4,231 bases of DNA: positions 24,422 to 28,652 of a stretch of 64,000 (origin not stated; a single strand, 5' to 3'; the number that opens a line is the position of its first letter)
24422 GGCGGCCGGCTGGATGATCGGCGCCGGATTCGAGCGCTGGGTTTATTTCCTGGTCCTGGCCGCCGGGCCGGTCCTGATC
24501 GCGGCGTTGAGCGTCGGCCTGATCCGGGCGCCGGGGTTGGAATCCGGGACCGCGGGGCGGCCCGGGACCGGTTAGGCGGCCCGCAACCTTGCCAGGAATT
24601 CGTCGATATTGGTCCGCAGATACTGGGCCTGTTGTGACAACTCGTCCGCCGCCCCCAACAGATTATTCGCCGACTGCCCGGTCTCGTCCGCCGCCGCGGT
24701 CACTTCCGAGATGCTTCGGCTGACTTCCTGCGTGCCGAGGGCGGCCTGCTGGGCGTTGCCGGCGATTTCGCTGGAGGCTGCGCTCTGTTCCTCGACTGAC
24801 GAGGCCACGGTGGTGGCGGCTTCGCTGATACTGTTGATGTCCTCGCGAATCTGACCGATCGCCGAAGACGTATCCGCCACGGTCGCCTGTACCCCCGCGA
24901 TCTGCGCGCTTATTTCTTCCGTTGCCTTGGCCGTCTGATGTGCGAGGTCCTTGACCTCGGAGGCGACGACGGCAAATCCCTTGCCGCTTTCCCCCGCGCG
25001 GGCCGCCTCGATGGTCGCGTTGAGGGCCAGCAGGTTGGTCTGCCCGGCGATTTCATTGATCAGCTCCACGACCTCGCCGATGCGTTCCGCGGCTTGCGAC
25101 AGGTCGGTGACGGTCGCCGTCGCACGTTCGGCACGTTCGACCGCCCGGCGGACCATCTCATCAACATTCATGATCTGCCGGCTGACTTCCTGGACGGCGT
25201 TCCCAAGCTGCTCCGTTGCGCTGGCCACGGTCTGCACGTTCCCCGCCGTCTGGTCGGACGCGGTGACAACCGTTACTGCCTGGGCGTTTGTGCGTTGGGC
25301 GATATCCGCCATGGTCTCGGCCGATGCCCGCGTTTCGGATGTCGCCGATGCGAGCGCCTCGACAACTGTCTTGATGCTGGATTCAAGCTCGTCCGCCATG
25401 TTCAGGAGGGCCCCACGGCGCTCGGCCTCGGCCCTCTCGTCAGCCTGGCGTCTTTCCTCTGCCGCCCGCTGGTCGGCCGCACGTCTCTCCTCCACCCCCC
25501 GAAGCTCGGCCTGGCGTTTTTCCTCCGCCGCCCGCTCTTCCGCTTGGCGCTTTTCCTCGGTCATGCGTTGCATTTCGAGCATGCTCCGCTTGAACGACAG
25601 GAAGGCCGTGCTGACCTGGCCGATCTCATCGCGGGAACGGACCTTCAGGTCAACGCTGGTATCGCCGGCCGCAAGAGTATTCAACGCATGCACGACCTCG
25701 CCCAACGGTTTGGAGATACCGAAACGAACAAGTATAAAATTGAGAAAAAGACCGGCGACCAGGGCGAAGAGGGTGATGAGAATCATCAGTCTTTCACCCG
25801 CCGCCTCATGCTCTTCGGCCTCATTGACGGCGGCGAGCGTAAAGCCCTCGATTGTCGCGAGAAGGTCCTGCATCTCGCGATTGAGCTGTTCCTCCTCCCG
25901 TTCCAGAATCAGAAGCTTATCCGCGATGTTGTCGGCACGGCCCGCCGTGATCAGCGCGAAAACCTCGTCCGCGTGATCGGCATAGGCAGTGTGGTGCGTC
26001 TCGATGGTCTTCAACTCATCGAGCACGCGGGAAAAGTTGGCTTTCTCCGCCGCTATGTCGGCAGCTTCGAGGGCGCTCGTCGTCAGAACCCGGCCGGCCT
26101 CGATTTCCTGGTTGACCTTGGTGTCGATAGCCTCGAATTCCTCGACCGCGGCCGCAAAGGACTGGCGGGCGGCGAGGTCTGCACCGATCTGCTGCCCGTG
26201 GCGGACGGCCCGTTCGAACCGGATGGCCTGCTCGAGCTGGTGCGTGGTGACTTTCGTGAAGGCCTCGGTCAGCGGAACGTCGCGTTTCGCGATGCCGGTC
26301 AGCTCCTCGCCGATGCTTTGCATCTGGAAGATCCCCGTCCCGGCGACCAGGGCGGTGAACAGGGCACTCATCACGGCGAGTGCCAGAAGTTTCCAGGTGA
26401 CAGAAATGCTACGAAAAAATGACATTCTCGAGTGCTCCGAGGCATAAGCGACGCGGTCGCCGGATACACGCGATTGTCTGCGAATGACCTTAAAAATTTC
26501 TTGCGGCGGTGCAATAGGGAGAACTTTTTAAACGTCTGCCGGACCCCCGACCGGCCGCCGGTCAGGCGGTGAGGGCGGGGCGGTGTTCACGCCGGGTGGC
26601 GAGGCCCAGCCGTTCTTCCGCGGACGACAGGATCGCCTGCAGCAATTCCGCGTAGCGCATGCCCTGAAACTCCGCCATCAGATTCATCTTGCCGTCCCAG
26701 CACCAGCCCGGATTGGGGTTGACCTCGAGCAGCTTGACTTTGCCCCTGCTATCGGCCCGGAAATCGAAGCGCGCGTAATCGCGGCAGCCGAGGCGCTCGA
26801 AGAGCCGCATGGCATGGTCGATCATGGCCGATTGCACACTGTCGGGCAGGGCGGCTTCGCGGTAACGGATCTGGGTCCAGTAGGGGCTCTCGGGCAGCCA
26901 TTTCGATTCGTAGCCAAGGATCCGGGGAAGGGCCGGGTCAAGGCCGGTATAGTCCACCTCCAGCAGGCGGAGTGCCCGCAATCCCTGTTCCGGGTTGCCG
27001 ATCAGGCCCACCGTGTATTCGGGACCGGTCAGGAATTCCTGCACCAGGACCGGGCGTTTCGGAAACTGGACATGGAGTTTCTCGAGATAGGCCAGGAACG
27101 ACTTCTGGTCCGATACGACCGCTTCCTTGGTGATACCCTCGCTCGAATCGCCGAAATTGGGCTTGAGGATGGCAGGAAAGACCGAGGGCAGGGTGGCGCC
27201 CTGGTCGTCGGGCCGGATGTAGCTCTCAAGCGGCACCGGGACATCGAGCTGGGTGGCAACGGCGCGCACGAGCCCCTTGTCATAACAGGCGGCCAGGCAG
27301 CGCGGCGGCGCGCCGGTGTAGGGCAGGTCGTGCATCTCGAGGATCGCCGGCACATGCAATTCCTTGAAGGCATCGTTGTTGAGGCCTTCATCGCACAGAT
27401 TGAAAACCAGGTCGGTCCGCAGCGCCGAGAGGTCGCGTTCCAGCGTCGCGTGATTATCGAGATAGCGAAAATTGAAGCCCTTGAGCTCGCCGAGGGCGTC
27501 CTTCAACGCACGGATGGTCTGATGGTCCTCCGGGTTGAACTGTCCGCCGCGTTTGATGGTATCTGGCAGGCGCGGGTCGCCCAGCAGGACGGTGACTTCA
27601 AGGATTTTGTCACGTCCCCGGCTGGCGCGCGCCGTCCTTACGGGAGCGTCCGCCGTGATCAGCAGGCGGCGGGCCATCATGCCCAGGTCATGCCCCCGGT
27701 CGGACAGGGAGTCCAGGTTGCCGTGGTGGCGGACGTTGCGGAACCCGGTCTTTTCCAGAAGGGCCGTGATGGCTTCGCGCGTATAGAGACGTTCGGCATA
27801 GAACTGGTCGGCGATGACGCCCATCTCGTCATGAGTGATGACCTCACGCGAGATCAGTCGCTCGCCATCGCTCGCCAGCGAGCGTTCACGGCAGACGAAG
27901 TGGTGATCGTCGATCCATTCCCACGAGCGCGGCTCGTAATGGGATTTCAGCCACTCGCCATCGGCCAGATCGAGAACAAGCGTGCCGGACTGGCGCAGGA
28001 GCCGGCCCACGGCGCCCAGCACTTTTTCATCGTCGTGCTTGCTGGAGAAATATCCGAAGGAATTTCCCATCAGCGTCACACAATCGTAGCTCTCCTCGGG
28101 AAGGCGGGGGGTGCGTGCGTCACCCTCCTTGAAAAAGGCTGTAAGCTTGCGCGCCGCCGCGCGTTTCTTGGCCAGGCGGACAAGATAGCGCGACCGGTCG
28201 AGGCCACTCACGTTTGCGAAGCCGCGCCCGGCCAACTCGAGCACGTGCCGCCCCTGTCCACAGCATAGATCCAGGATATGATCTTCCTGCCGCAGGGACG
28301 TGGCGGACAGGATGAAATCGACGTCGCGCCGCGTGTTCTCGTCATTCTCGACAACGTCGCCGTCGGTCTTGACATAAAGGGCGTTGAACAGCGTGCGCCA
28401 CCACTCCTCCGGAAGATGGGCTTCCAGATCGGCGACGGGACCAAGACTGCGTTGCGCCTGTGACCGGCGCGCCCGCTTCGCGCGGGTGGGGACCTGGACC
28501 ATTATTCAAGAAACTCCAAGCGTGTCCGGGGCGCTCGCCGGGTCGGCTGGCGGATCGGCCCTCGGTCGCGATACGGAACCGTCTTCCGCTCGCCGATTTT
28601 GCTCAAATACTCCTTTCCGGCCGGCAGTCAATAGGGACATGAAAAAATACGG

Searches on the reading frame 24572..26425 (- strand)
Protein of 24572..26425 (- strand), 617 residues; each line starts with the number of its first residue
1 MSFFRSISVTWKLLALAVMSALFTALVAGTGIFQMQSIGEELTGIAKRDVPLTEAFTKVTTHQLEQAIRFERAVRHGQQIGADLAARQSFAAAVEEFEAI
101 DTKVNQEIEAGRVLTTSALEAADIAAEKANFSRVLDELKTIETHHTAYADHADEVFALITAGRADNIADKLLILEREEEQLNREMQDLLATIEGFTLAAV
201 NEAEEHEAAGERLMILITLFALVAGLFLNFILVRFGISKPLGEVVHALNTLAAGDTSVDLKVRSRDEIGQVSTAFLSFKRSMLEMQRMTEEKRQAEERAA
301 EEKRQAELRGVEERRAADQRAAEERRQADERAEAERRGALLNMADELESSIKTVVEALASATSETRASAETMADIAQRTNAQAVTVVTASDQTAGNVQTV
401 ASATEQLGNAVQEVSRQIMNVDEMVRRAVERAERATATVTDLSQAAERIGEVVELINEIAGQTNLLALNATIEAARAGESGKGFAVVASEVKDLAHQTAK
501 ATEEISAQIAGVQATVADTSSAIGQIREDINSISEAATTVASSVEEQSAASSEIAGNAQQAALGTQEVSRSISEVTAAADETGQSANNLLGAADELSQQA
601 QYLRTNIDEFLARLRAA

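Call 90: search_protein_families(library=pfam, proteins=[window:24572-26425:-], max_evalue=0.00001)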
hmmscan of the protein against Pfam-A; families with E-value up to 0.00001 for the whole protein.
window:24572-26425:- (617 aa): 2 families
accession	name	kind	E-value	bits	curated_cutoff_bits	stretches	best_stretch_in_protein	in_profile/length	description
PF00015.26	MCPsignal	-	2.7e-32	112.4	34.6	1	435-581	21-167/172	Methyl-accepting chemotaxis protein (MCP) signalling domain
PF00672.30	HAMP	-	9.6e-10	39.1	25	1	237-278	6-47/53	HAMP domain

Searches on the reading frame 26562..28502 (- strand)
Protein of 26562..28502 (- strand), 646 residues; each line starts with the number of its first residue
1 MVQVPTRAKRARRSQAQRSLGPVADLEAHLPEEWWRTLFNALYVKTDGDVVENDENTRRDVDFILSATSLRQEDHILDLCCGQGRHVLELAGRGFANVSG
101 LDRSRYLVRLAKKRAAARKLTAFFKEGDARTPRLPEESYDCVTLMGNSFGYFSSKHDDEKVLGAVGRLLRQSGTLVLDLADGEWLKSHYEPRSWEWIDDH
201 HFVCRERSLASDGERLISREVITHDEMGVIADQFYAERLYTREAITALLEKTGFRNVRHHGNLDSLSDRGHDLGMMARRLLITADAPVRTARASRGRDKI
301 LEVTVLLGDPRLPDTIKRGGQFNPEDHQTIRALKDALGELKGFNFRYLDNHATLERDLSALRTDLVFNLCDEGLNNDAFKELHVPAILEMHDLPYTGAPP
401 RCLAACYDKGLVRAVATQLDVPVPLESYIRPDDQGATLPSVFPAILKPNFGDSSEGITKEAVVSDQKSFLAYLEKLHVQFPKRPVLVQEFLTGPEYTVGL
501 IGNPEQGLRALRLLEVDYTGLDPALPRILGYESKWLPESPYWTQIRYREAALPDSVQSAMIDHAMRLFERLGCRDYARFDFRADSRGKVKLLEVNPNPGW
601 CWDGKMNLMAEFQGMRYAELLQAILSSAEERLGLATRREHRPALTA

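Call 90: search_protein_families(library=pfam, proteins=[window:26562-28502:-], max_evalue=0.00001)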
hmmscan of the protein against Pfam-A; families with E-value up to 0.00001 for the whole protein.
window:26562-28502:- (646 aa): 6 families
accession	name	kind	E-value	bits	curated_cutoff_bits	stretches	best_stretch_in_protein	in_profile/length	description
PF07478.18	Dala_Dala_lig_C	-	3.6e-19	69.5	24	1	441-625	36-203/204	D-ala D-ala ligase C-terminus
PF13649.12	Methyltransf_25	-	1.6e-16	61.2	27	1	76-173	1-97/97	Methyltransferase domain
PF08241.18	Methyltransf_11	-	3.7e-12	47.2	21.2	1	77-177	1-95/95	Methyltransferase domain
PF13489.12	Methyltransf_23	-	7.1e-11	42.5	27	1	68-258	18-163/164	Methyltransferase domain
PF13847.12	Methyltransf_31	-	1.4e-10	41.5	27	1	72-185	3-118/145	Methyltransferase domain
PF08242.18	Methyltransf_12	-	1.2e-06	29.6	30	1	77-175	1-98/98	Methyltransferase domain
